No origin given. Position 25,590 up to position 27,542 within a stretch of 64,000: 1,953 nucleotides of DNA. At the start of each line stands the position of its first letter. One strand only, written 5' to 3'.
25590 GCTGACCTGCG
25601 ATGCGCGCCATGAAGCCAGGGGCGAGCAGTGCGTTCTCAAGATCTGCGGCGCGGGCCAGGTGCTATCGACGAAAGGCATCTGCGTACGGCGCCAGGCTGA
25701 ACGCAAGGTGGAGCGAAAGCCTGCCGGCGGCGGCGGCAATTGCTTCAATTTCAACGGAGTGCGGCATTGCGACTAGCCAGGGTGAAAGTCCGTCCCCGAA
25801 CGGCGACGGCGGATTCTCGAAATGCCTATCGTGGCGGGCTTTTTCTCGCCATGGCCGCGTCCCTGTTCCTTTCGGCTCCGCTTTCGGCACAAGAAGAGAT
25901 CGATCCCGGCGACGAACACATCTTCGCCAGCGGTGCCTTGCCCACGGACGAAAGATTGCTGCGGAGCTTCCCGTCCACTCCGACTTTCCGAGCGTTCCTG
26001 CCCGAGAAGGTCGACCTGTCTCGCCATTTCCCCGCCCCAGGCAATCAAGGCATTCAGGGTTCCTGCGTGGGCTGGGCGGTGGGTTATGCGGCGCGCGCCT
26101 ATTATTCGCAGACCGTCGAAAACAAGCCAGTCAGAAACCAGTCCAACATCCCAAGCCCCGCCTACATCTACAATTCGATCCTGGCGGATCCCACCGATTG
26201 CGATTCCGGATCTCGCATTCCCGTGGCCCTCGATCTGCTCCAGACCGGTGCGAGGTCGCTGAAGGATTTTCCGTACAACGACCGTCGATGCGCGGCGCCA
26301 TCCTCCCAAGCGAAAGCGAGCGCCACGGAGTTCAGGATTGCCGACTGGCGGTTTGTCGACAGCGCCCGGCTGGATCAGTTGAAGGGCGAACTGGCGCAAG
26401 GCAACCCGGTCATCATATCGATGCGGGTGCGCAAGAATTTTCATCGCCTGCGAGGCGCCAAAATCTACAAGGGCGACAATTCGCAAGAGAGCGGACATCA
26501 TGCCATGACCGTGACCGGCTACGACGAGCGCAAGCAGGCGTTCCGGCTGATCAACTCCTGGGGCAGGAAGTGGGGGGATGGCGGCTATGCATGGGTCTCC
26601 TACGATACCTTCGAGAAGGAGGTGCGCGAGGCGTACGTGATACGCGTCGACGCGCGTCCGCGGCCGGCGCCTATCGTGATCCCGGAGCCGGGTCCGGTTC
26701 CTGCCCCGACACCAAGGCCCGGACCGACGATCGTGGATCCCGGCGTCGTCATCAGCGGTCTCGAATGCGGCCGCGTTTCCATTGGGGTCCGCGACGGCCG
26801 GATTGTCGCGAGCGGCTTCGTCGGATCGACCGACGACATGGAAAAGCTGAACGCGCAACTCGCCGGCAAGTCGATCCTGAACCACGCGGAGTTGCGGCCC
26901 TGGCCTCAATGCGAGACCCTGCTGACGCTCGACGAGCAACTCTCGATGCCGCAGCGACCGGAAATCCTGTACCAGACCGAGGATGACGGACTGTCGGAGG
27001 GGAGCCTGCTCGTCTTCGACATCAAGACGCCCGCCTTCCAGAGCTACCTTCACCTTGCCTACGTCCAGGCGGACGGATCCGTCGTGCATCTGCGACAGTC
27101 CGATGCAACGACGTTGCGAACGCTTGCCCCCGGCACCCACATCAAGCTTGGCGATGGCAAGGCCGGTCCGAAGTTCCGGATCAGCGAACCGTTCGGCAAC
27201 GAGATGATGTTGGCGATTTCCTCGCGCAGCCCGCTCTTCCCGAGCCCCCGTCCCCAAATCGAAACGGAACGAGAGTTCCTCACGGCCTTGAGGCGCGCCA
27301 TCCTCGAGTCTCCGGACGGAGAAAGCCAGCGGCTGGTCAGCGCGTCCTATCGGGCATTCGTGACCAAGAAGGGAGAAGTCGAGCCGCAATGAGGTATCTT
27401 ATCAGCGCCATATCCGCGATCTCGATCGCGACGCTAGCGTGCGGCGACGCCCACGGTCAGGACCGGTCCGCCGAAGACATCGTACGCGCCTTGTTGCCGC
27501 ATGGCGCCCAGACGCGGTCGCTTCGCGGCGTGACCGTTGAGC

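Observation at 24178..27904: Extracytoplasmic two-protease module: PG-binding caspase-like protein, papain-like protease fused to DUF4384, and an OmpA-like anchor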

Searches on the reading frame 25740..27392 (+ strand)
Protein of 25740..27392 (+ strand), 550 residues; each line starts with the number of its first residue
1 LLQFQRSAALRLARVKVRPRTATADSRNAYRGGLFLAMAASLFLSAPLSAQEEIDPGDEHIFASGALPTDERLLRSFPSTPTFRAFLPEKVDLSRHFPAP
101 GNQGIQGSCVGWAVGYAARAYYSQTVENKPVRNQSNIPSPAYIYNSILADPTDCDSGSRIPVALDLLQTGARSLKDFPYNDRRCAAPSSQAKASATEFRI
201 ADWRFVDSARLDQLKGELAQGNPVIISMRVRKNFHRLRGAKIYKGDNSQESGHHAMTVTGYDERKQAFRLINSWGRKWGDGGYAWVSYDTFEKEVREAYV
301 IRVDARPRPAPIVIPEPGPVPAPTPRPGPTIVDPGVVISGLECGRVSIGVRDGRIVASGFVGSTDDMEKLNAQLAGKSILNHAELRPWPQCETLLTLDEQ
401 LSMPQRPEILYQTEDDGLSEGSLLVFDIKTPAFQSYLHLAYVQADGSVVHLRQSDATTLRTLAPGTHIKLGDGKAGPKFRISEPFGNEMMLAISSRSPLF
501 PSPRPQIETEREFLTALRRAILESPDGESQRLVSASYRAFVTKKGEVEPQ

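Call 3: search_protein_families(library=pfam, proteins=[window:25740-27392:+], max_evalue=0.01)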
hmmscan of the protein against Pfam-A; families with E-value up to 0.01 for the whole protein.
window:25740-27392:+ (550 aa): 4 families
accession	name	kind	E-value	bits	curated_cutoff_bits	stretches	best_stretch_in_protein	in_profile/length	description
PF00112.29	Peptidase_C1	-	4.6e-14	53.5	20.7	1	101-290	18-206/220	Papain family cysteine protease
PF14326.11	DUF4384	-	1.7e-07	31.7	27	1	421-498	5-81/81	Domain of unknown function (DUF4384)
PF13529.12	Peptidase_C39_2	-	4.8e-06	27.6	24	1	208-272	86-141/143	Peptidase_C39 like family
PF03051.21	Peptidase_C1_2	-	0.0005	19.4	22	1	251-295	358-406/438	Peptidase C1-like family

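Call 9: find_homologous_proteins(query=window:25782-27392:+, max_evalue=0.00001)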
Query window:25782-27392:+ (536 aa): 621 proteins with E <= 0.00001 among 8000 candidates; the best 120 are listed.
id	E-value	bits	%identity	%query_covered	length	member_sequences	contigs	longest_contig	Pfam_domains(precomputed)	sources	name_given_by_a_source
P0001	4.0e-271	918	75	93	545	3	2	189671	PF00112.30,PF14326.12,PF13529.14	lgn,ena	-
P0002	7.1e-211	720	62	94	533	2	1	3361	PF00112.30,PF14326.12,PF13529.14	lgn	-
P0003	2.3e-192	659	60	93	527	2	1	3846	PF00112.30,PF14326.12,PF13529.14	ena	-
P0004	6.4e-188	644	55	96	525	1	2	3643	PF00112.30,PF13529.14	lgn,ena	-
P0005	1.4e-158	547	48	91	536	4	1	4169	PF00112.30,PF14326.12,PF13529.14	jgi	jgi:hypothetical protein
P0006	2.0e-150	520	48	96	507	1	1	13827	PF00112.30,PF14326.12,PF13529.14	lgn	-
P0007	1.7e-149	517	50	91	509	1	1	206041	PF00112.30,PF14326.12,PF13529.14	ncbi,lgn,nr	ncbi:hypothetical protein IWQ49_003921 [Labrenzia sp. EL_126]|nr:hypothetical protein [Labrenzia sp.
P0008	6.2e-149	515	47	93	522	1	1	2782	PF00112.30,PF14326.12,PF13529.14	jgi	jgi:Papain family cysteine protease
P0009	9.6e-148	511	47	96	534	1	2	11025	PF00112.30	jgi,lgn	jgi:hypothetical protein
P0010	6.3e-147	509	48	95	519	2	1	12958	PF00112.30,PF14326.12,PF13529.14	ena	-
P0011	6.7e-146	505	48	96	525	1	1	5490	PF00112.30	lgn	-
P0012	1.1e-145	505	45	97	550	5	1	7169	PF00112.30,PF14326.12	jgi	jgi:Papain family cysteine protease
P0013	2.3e-145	503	48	95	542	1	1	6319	PF00112.30,PF13529.14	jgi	jgi:hypothetical protein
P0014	4.2e-145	503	47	96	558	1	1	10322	PF00112.30,PF14326.12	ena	-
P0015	5.5e-145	502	46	95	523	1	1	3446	PF00112.30,PF14326.12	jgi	-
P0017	1.3e-144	501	47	96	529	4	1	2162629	PF00112.30,PF14326.12,PF13529.14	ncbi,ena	-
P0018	1.8e-144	501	48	95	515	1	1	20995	PF00112.30,PF14326.12,PF13529.14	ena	-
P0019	3.2e-144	500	45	96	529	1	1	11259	PF00112.30,PF14326.12,PF13529.14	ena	-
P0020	3.9e-144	499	46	96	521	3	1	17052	PF00112.30,PF14326.12,PF13529.14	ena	-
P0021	5.3e-144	499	47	96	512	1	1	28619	PF00112.30,PF14326.12,PF13529.14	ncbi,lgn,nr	ncbi:MAG: DUF4384 domain-containing protein [Reyranella sp.]|nr:DUF4384 domain-containing protein [R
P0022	8.2e-144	498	47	95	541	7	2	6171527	PF00112.30,PF14326.12,PF13529.14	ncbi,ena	-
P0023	1.7e-143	497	46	96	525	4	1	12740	PF00112.30,PF14326.12,PF13529.14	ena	-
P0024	2.1e-143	497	47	92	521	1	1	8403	PF00112.30,PF14326.12,PF13529.14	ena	-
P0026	2.5e-143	497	46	95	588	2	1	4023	PF00112.30,PF14326.12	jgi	jgi:Papain family cysteine protease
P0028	8.1e-143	495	48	93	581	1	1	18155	PF00112.30,PF14326.12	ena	-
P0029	9.2e-143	495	47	96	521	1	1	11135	PF00112.30,PF14326.12,PF13529.14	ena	-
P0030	1.0e-142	495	48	93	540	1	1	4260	PF00112.30,PF14326.12,PF13529.14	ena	-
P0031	2.5e-142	493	47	94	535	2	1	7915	PF00112.30,PF14326.12,PF13529.14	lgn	-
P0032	2.9e-142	493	46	96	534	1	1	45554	PF00112.30,PF14326.12,PF13529.14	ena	-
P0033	8.5e-142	492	45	96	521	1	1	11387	PF00112.30,PF14326.12,PF13529.14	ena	-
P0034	1.0e-141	491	47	91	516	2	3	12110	PF00112.30,PF14326.12,PF13529.14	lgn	-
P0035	1.2e-141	491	45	99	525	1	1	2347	PF00112.30,PF14326.12,PF13529.14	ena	-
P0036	1.4e-141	491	46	93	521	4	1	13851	PF00112.30,PF14326.12,PF13529.14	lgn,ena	-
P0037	1.7e-141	491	46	96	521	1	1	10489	PF00112.30,PF14326.12,PF13529.14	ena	-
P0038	2.0e-141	490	46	93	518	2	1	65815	PF00112.30,PF14326.12,PF13529.14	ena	-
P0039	2.3e-141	490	46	93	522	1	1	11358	PF00112.30,PF14326.12,PF13529.14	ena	-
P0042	3.3e-141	490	46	95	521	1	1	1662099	PF00112.30,PF14326.12,PF13529.14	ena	-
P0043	3.6e-141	490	45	91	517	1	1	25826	PF00112.30,PF14326.12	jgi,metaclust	metaclust:\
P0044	7.2e-141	489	47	89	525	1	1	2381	PF00112.30,PF14326.12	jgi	jgi:papain like protease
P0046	7.7e-141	489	46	93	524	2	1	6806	PF00112.30,PF14326.12,PF13529.14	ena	-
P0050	4.1e-140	486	46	93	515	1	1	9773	PF00112.30,PF14326.12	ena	-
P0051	4.8e-140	486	46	96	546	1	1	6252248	PF00112.30,PF14326.12,PF13529.14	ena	-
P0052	5.7e-140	486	46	96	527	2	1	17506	PF00112.30,PF14326.12,PF13529.14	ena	-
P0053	7.1e-140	485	46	98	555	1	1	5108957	PF00112.30,PF14326.12,PF13529.14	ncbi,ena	-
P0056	1.1e-139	485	47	93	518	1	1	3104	PF00112.30,PF14326.12,PF13529.14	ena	-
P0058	1.4e-139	484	46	96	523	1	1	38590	PF00112.30,PF14326.12,PF13529.14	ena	-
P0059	2.4e-139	484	46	91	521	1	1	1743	PF00112.30,PF14326.12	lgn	-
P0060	2.6e-139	483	46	96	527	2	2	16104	PF00112.30,PF14326.12,PF13529.14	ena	-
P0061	2.7e-139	483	48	95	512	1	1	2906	PF00112.30,PF14326.12,PF13529.14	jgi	jgi:hypothetical protein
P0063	3.8e-139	483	46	92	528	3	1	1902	PF00112.30,PF14326.12,PF13529.14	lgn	-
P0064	4.2e-139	483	45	95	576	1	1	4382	PF00112.30,PF14326.12,PF13529.14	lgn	-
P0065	4.4e-139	483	46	96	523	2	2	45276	PF00112.30,PF14326.12,PF13529.14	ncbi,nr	ncbi:MAG: DUF4384 domain-containing protein [Rhodobacteraceae bacterium]|nr:DUF4384 domain-containin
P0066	5.0e-139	483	47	52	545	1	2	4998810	PF00112.30,PF14326.12,PF13529.14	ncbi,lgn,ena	-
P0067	6.4e-139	482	46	96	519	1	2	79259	PF00112.30,PF14326.12,PF13529.14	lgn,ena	-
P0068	7.7e-139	482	45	96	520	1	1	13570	PF00112.30,PF14326.12,PF13529.14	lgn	-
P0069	7.9e-139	482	48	96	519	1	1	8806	PF00112.30,PF14326.12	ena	-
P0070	8.0e-139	482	45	96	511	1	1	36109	PF00112.30,PF14326.12,PF13529.14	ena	-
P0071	1.3e-138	481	47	95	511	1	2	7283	PF00112.30,PF14326.12,PF13529.14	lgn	-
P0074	2.9e-138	480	46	96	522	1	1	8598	PF00112.30,PF14326.12,PF13529.14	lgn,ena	-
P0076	3.4e-138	480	47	96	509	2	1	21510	PF00112.30,PF14326.12,PF13529.14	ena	-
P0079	9.8e-138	478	46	93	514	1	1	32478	PF00112.30,PF14326.12,PF13529.14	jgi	-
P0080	1.3e-137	478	46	92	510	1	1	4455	PF00112.30,PF14326.12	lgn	-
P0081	1.7e-137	477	45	90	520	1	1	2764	PF00112.30,PF14326.12,PF13529.14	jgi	jgi:hypothetical protein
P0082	3.2e-137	477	46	96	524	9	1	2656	PF00112.30,PF14326.12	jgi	jgi:hypothetical protein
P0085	6.8e-137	475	45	95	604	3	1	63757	PF00112.30,PF14326.12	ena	-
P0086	8.2e-137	475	45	96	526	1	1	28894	PF00112.30,PF14326.12,PF13529.14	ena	-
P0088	1.2e-136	475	47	93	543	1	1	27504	PF00112.30,PF14326.12,PF13529.14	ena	-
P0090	1.8e-136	474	45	96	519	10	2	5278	PF00112.30,PF14326.12,PF13529.14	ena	-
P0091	2.0e-136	474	48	50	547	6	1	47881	PF00112.30,PF14326.12,PF13529.14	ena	-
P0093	6.6e-136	472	47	88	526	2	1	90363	PF00112.30,PF14326.12,PF13529.14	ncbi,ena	-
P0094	7.0e-136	472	45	92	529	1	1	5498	PF00112.30,PF14326.12,PF13529.14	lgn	-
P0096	9.9e-136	472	46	96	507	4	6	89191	PF00112.30,PF14326.12,PF13529.14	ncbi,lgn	-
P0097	1.4e-135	471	44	95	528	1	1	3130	PF00112.30,PF14326.12,PF13529.14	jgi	jgi:hypothetical protein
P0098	2.2e-135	471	48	88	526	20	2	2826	PF00112.30,PF14326.12,PF13529.14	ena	-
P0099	2.3e-135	470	46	93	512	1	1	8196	PF00112.30,PF14326.12,PF13529.14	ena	-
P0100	2.5e-135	470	45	96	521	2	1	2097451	PF00112.30,PF14326.12,PF13529.14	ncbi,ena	-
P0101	2.9e-135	470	47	91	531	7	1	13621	PF00112.30,PF14326.12,PF13529.14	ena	-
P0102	4.4e-135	470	48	48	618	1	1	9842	PF00112.30,PF14326.12,PF13529.14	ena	-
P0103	4.6e-135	469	44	95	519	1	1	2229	PF00112.30,PF14326.12,PF13529.14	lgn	-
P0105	7.7e-135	469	45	93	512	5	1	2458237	PF00112.30,PF14326.12,PF13529.14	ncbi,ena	-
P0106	8.8e-135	469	43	95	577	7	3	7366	PF00112.30,PF14326.12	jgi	-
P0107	9.6e-135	468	45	96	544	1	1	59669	PF00112.30,PF14326.12,PF13529.14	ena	-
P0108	1.3e-134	468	47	94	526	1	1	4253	PF00112.30,PF14326.12,PF13529.14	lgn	-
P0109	1.4e-134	468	46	94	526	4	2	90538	PF00112.30,PF14326.12,PF13529.14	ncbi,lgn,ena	-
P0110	2.0e-134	467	44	95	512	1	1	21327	PF00112.30,PF14326.12,PF13529.14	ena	-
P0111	3.1e-134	467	46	96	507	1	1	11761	PF00112.30,PF14326.12,PF13529.14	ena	-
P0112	4.3e-134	466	47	88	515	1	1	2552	PF00112.30,PF14326.12,PF13529.14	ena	-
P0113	4.4e-134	466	47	88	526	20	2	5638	PF00112.30,PF14326.12,PF13529.14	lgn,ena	-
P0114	5.7e-134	466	48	92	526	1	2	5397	PF00112.30,PF14326.12,PF13529.14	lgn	-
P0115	6.5e-134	466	47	88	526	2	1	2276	PF00112.30,PF14326.12,PF13529.14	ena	-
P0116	6.5e-134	466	45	91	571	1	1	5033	PF00112.30,PF14326.12,PF13529.14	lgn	-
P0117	9.0e-134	465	47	90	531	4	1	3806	PF00112.30,PF14326.12,PF13529.14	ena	-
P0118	9.8e-134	465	45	96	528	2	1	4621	PF00112.30,PF14326.12,PF13529.14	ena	-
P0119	1.0e-133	465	45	94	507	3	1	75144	PF00112.30,PF14326.12,PF13529.14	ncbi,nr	ncbi:MAG: C39 family peptidase [Deltaproteobacteria bacterium]|nr:C39 family peptidase [Deltaproteob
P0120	1.2e-133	465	47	93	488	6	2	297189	PF00112.30,PF14326.12,PF13529.14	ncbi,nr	ncbi:MAG: DUF4384 domain-containing protein [Rhodospirillaceae bacterium]|nr:DUF4384 domain-containi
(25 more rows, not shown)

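Call 11: find_related_loci(query=A1, collection=genome_contigs, flank=7000)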
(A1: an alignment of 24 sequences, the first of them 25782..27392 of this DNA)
Query A1 (536 aa) in genome_contigs; peptide patterns used: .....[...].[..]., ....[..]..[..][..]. (x = any residue, [..] = any of these).
599 stretches matched a pattern (row limit reached: there are more); 595 encode a relative of the query (tblastn E <= 1e-3); the best 80 are kept; 80 distinct loci.
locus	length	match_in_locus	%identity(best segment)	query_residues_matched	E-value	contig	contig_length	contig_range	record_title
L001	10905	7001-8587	44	22-535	3e-140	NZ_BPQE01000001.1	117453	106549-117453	Methylobacterium aerolatum strain DSM 19013 entry1, whole genome shotgun sequence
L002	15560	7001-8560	47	19-532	1e-137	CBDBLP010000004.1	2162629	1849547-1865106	MAG: Alphaproteobacteria bacterium isolate 37c3e897-58c7-439f-9262-4bba990a831e genome assembly, contig: contig_4, whole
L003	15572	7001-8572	44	48-534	5e-137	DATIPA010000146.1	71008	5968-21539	MAG TPA_asm: Xanthobacteraceae bacterium isolate SMAG_U15838 k141_646260, whole genome shotgun sequence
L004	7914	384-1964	45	6-532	1e-129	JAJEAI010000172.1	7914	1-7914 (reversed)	MAG: Candidatus Binatia bacterium isolate jk18x7bins.45 k141_359352, whole genome shotgun sequence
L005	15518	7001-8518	47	20-531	1e-129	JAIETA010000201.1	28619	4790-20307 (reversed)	MAG: Reyranella sp. isolate co.spades.METABAT.2.5kb_153 c_000000440051, whole genome shotgun sequence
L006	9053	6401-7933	46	18-523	3e-124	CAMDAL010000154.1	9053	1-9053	MAG: Devosia equisanguinis isolate MH-09jul19-238 genome assembly, contig: MH-09jul19-C18357, whole genome shotgun seque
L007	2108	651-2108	45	43-526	2e-127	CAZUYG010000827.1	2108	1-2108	MAG TPA_asm: uncultured Candidatus Odyssella sp. isolate binchicken_co118_157 genome assembly, contig: NODE_98065_length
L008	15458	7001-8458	43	48-530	5e-118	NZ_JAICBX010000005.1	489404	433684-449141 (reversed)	Flavimaribacter sediminis strain WL0058 NODE_5_length_489404_cov_36.594657, whole genome shotgun sequence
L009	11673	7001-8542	42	22-532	8e-110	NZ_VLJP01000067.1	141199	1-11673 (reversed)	Mesorhizobium sp. J18 MesJ18_scaffold_6, whole genome shotgun sequence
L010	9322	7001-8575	37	2-529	2e-108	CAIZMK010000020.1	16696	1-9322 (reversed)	MAG: uncultured Methylococcaceae bacterium isolate A-1_bin-241 genome assembly, contig: bin-241:020/295, whole genome sh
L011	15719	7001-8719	36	13-529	1e-103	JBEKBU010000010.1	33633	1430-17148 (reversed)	MAG: Methylomonas sp. isolate SPRUCE 143 SPRUCE_143_10, whole genome shotgun sequence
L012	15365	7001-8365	43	41-512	1e-99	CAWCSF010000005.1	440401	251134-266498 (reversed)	MAG: uncultured Alphaproteobacteria bacterium isolate MFD05442.bin.1.410 genome assembly, contig: contig_3498, whole gen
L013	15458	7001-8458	37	49-520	6e-95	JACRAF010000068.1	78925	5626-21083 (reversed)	MAG: Devosia nanyangense isolate NC_groundwater_1586_Pr3_B-0.1um_66_15 SR-2_scaffold_141_4123664, whole genome shotgun s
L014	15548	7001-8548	36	57-529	2e-94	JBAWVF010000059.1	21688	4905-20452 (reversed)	MAG: Rhodospirillaceae bacterium isolate ELA004 MAG004_59, whole genome shotgun sequence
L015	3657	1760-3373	35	1-520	2e-95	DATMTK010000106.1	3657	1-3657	MAG TPA_asm: Devosia sp. isolate SMAG_U13010 k141_689388, whole genome shotgun sequence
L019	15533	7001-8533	36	22-522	3e-90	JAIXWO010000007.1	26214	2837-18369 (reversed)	MAG: Sphingomonadales bacterium isolate D4_MAG_00020 pond_D4_MAG_00020_000000000028, whole genome shotgun sequence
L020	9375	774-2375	35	3-520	6e-90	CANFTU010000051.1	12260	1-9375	MAG: Comamonadaceae bacterium isolate Jr-16oct17-265 genome assembly, contig: Jr-16oct17-C9856, whole genome shotgun seq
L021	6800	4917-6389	37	29-520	3e-87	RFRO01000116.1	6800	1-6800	MAG: Betaproteobacteria bacterium isolate WB4_2_0575 contig_100_115, whole genome shotgun sequence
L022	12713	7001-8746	32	18-529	2e-86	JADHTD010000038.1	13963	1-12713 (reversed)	MAG: Rhodospirillales bacterium isolate BS150m-G11 BS-150m-C3924, whole genome shotgun sequence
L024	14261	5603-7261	53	62-530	6e-77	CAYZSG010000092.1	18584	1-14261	MAG TPA_asm: uncultured Candidatus Odyssella sp. isolate SRP287453_co1_169 genome assembly, contig: NODE_5312_length_185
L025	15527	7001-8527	32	44-522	2e-75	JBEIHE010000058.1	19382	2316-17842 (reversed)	MAG: Polaromonas sp. isolate Sample-102-S76-bin-189 Sample_102_S76-bin_189-k141_931473, whole genome shotgun sequence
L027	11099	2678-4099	34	51-523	7e-69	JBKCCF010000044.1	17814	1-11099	MAG: Methylococcaceae bacterium isolate samp_493_metabat2_107 samp_493_266136, whole genome shotgun sequence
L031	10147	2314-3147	41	17-295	1e-64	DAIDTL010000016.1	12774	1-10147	MAG TPA_asm: Ferrovaceae bacterium isolate clean1804 NODE_16_length_12774_cov_1.175159, whole genome shotgun sequence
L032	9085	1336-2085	43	39-287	1e-64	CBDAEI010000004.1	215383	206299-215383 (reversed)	Oxalobacteraceae bacterium isolate GE-M3 genome assembly, contig: GE-M3-c5, whole genome shotgun sequence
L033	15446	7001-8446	43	49-536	2e-115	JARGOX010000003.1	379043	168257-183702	MAG: Rhizobiaceae bacterium isolate bin_ji_oxhcr1.012 NODE_18_length_379043_cov_14.794007, whole genome shotgun sequence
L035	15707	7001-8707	43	9-517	5e-62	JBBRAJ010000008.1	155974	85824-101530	MAG: Burkholderiales bacterium isolate Co_metawrap_2286 Cmw_2286_k141_1366534_length_155974_cov_37.9981, whole genome sh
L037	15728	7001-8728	42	49-520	1e-57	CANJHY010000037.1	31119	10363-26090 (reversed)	MAG: Betaproteobacteria bacterium isolate RH-20apr16-99 genome assembly, contig: RH-20APR16-C2110, whole genome shotgun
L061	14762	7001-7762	42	48-285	4e-43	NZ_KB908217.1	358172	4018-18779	Pannonibacter phragmitetus DSM 14782 H163DRAFT_scaffold00003.3, whole genome shotgun sequence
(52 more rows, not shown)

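Call 14: find_encoding_contigs(protein=P0001, flank=10000, max_places=2)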
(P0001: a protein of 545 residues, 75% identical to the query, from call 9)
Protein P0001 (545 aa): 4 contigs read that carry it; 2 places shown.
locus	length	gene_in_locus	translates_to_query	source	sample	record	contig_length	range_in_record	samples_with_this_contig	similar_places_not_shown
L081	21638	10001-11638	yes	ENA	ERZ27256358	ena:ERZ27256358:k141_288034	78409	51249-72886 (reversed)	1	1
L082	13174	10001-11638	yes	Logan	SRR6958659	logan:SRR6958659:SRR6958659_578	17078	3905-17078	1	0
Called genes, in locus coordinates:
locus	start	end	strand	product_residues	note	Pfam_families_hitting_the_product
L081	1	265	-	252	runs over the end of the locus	PF00005:ABC_tran, PF13304:AAA_21 (faint)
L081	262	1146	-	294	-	PF02653:BPD_transp_2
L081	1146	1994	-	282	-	PF02653:BPD_transp_2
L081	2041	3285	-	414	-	PF13433:Peripla_BP_5 (weak), PF13458:Peripla_BP_6, PF01094:ANF_receptor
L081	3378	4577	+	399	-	PF01979:Amidohydro_1, PF07969:Amidohydro_3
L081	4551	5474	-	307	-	PF00126:HTH_1, PF03466:LysR_substrate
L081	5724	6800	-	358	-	-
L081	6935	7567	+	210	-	-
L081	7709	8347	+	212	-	-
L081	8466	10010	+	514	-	PF00656:Peptidase_C14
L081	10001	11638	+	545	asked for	PF00112:Peptidase_C1, PF13529:Peptidase_C39_2 (weak), PF14326:DUF4384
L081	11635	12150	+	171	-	PF00691:OmpA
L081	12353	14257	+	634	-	PF00122:E1-E2_ATPase, PF00702:Hydrolase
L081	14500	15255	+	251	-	PF06707:DUF1194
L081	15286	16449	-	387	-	PF01168:Ala_racemase_N, PF14031:D-ser_dehydrat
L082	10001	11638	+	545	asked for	PF00112:Peptidase_C1, PF13529:Peptidase_C39_2 (weak), PF14326:DUF4384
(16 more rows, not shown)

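Call 21: search_protein_families(library=padloc, proteins=[window:25782-27392:+], max_evalue=0.01)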
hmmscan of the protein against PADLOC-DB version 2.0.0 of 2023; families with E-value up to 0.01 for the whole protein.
window:25782-27392:+ (536 aa): 0 families

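Call 22: search_protein_families(library=ncbifam, proteins=[window:25782-27392:+], max_evalue=0.01)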
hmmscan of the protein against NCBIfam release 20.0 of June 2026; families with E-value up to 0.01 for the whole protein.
window:25782-27392:+ (536 aa): 0 families
